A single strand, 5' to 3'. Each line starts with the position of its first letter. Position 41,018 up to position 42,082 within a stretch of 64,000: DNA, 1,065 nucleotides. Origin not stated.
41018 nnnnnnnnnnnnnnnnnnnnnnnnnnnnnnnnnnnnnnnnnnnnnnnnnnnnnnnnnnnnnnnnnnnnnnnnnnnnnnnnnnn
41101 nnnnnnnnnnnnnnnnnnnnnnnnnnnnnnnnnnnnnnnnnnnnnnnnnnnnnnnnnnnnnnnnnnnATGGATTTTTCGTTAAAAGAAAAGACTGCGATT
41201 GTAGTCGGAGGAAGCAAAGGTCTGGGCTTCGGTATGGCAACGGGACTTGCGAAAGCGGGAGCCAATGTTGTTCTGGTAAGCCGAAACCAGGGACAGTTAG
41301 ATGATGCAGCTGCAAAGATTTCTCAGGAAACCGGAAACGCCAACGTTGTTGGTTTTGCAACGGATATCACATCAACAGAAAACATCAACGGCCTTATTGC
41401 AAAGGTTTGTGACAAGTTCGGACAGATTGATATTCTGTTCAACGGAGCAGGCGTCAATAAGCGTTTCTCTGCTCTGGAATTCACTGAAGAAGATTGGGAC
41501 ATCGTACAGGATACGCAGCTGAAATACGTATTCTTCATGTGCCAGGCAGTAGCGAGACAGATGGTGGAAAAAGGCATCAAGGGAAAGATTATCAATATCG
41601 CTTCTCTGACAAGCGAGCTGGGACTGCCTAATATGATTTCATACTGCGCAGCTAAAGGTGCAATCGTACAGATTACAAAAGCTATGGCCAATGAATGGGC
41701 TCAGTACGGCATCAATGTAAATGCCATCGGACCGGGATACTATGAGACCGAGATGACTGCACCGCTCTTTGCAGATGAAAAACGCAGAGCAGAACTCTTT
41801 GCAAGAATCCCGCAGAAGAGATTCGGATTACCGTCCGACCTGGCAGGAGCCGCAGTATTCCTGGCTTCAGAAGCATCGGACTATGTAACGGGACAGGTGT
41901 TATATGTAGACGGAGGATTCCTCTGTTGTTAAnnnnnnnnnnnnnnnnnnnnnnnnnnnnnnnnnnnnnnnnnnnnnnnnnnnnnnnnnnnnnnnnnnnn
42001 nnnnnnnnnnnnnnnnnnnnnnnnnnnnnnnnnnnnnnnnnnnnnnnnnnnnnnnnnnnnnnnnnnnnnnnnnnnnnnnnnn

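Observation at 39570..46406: AbfD-type radical dehydratase operon with non-canonical partner enzymes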

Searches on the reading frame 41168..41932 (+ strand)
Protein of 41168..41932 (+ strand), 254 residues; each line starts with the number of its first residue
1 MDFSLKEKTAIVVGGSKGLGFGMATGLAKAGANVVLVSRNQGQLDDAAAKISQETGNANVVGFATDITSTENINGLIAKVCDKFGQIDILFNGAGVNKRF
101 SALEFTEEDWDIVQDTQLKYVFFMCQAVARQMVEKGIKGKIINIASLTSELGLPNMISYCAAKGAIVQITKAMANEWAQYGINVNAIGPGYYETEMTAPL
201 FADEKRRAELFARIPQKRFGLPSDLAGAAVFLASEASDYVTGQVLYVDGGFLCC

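Call 3: search_protein_families(library=pfam, proteins=[window:41168-41932:+])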
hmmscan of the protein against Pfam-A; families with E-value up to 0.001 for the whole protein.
window:41168-41932:+ (254 aa): 4 families
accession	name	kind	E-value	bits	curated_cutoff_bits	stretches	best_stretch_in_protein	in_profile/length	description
PF13561.12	adh_short_C2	-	2e-62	211.3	27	1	16-251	5-235/236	Enoyl-(Acyl carrier protein) reductase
PF00106.31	adh_short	-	7.1e-55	186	26.6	1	8-204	1-194/195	short chain dehydrogenase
PF08659.16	KR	-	3.8e-13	50.2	22.6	1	9-188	2-174/180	KR domain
PF23441.1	SDR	-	1.6e-10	41.3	27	1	5-209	5-212/258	SDR-like rossmann domain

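Call 4: search_protein_families(library=ncbifam, proteins=[window:41168-41932:+])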
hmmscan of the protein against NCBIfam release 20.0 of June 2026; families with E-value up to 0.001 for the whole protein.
window:41168-41932:+ (254 aa): 235 families (the best 25 are shown)
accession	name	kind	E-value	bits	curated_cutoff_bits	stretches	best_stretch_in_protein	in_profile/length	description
TIGR01832.1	kduD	equivalog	4e-83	278.7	338.85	1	3-253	1-247/248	2-dehydro-3-deoxy-D-gluconate 5-dehydrogenase KduD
NF005390.0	PRK06935.1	equivalog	2.7e-76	256.3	369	1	3-253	11-257/258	2-dehydro-3-deoxy-D-gluconate 5-dehydrogenase KduD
NF006528.0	PRK08993.1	subfamily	2.2e-74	250.1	430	1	3-253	6-252/253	2-dehydro-3-deoxy-D-gluconate 5-dehydrogenase KduD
NF006070.0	PRK08213.1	subfamily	1.4e-71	241.1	279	1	3-251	8-256/259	gluconate 5-dehydrogenase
NF005488.0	PRK07097.1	equivalog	5.5e-70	235.5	369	1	2-253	5-259/266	gluconate 5-dehydrogenase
NF005711.0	PRK07523.1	subfamily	1.7e-69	234.3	413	1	3-252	6-252/255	SDR family oxidoreductase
NF005983.0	PRK08085.1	equivalog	4.1e-69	233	408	1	3-253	5-252/254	gluconate 5-dehydrogenase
NF005309.0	PRK06841.1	subfamily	3.8e-68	229.7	286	1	2-251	10-252/255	GolD/DthD family dehydrogenase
NF005559.1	PRK07231.1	subfamily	5.8e-67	225.8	215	1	5-252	2-248/249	glucose 1-dehydrogenase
NF004778.0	PRK06124.1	equivalog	1.1e-64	218.3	303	1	2-252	6-253/256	SDR family oxidoreductase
TIGR01830.1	3oxo_ACP_reduc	equivalog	1.7e-61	208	297.75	1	10-251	1-238/239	3-oxoacyl-[acyl-carrier-protein] reductase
NF004198.0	PRK05653.1-3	equivalog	1e-60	205.3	296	1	4-251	4-246/248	3-oxoacyl-ACP reductase FabG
NF004197.0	PRK05653.1-1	equivalog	2.1e-60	204.5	332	1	1-252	1-247/249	3-oxoacyl-ACP reductase FabG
NF005402.0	PRK06949.1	equivalog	1.2e-59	201.6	358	1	4-251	6-258/260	SDR family oxidoreductase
NF052558.1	MBtsdlDhBudC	equivalog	1.5e-59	201.6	270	1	6-251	2-241/250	meso-2,3-butanediol dehydrogenase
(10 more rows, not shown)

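Call 43: search_solved_structures(query=window:41168-41932:+, max_evalue=1e-30)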
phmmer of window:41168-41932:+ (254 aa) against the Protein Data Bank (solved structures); distinct sequences matched with E-value up to 1e-30: 178 (the best 60 are shown).
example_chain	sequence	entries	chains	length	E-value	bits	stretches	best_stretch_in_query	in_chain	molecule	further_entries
4z9y_A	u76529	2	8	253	2.8e-64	220.2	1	3-253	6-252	2-deoxy-D-gluconate 3-dehydrogenase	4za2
1vl8_A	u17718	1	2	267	5e-64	219.4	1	3-252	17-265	Gluconate 5-dehydrogenase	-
4hp8_A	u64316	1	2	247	2.4e-56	194.3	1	3-253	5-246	2-deoxy-D-gluconate 3-dehydrogenase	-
4ibo_A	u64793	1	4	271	2.5e-56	194.2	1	3-252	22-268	Gluconate dehydrogenase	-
4g81_D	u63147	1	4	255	2.2e-55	191.1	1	3-253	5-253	Putative hexonate dehydrogenase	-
8wwf_A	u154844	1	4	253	8.6e-55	189.2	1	3-252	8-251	(R)-DHPS dehydrogenase HpsO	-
4j2h_A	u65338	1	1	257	2.4e-53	184.4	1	3-253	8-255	Short chain alcohol dehydrogenase-related dehydrogenase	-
3cxr_A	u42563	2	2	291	3.4e-52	180.7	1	2-253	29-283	Dehydrogenase with different specificities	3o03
5u9p_A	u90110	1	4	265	5.2e-52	180.1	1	3-251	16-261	Gluconate 5-dehydrogenase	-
4z9x_A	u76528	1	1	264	7.7e-51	176.2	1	3-253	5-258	Gluconate 5-dehydrogenase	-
2uvd_A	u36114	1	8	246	1.3e-50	175.5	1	5-252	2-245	3-OXOACYL-(ACYL-CARRIER-PROTEIN) REDUCTASE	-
9pvq_A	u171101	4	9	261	2.6e-50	174.5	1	6-252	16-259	NAD-dependent epimerase/dehydratase:Short-chain dehydrogenase/reductase SDR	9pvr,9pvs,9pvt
4u8g_A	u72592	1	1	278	6.7e-50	173.2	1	2-253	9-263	Putative uncharacterized protein gbs1891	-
6le3_E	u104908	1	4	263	2.9e-49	171.1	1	3-252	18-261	Gluconate 5-dehydrogenase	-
4jro_A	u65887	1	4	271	1.3e-48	169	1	4-252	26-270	FabG protein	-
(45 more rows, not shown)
